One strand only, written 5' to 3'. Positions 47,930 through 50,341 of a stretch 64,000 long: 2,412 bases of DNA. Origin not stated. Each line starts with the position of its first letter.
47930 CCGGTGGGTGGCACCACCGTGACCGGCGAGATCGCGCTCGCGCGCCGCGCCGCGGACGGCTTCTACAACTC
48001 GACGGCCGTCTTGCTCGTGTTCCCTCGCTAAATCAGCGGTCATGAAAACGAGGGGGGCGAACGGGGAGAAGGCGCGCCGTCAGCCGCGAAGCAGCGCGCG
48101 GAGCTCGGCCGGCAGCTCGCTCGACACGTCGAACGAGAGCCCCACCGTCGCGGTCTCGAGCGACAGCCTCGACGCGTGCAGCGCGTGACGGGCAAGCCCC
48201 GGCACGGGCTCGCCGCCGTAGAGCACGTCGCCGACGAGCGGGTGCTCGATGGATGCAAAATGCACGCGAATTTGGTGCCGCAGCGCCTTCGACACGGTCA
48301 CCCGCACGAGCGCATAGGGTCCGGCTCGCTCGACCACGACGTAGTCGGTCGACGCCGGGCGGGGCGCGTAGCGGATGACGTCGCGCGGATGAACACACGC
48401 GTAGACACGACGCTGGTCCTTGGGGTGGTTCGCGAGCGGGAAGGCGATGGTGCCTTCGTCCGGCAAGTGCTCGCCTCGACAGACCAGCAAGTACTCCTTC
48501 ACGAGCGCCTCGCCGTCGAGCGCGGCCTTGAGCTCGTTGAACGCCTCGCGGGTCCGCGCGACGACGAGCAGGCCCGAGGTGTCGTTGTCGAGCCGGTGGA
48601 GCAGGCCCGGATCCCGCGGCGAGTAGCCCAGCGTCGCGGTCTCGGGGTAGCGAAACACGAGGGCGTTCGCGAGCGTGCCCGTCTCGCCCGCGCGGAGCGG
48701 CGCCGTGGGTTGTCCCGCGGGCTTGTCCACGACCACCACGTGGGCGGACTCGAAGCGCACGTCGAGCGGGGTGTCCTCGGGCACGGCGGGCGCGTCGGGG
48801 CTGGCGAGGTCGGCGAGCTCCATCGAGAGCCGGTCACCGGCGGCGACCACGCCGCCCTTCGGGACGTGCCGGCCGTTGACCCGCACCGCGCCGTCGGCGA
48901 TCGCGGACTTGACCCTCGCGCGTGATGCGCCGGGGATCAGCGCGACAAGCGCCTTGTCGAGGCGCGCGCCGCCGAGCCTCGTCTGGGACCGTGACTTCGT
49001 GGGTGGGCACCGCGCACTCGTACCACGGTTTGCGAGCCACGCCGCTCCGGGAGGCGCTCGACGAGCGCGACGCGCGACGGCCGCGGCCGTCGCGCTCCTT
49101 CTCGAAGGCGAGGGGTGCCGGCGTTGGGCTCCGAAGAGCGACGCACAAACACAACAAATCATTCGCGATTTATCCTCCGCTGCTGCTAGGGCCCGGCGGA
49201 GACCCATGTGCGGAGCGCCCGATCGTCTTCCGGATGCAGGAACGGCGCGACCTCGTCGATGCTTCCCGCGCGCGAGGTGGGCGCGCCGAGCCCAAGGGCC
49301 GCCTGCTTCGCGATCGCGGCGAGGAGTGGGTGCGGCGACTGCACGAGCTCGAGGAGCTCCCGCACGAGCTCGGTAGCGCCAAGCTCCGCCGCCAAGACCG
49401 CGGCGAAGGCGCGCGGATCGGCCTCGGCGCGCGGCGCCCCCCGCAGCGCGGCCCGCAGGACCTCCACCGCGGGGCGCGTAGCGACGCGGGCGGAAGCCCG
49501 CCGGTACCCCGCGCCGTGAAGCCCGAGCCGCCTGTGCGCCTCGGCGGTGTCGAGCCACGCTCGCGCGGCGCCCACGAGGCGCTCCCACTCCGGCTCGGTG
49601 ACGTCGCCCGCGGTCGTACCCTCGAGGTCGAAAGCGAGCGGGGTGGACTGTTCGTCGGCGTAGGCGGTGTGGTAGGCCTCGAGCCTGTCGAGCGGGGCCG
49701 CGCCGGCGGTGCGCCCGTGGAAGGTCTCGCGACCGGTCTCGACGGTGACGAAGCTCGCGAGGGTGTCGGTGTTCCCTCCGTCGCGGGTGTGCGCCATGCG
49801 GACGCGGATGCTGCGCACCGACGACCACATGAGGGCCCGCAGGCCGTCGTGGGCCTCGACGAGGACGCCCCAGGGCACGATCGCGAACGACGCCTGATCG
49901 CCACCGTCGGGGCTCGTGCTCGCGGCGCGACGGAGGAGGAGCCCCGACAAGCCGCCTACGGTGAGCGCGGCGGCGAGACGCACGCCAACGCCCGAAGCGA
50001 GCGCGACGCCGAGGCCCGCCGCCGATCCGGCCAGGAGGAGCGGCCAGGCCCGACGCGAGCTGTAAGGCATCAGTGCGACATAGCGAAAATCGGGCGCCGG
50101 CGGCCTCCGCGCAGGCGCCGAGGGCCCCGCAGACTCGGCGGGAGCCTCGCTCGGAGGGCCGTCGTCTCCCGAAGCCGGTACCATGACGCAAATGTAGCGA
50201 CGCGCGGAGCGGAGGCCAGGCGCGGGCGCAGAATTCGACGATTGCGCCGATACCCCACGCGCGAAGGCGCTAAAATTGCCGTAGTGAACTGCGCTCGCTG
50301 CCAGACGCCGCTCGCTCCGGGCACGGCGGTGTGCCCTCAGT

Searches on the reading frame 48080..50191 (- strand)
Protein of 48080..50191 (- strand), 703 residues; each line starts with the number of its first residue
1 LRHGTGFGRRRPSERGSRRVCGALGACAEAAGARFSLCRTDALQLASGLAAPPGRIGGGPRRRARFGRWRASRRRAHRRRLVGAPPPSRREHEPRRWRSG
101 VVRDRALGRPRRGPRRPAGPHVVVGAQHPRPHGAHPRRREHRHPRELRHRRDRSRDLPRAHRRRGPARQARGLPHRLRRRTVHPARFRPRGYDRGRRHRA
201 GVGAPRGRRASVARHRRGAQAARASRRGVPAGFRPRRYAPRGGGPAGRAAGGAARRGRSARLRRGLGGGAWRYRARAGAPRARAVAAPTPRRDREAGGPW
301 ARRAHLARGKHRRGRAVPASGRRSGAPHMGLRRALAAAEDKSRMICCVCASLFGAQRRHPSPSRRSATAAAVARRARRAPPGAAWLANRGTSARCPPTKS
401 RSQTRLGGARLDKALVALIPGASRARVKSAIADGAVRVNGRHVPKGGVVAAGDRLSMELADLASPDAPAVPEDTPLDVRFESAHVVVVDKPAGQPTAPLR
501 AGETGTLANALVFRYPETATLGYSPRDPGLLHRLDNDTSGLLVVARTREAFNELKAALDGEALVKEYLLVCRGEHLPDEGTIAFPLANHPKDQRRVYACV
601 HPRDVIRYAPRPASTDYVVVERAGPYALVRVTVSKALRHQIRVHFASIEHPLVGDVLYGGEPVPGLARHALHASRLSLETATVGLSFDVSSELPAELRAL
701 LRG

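Call 10: search_protein_families(library=pfam, proteins=[window:48080-50191:-], max_evalue=0.01)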
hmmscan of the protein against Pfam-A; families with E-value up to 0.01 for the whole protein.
window:48080-50191:- (703 aa): 2 families
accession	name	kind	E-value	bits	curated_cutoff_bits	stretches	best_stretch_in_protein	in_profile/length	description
PF00849.27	PseudoU_synth_2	-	1.2e-20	74.7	26.8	1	484-647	1-152/152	RNA pseudouridylate synthase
PF01479.30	S4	-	5.3e-05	23.3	22.8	1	410-443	2-35/48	S4 domain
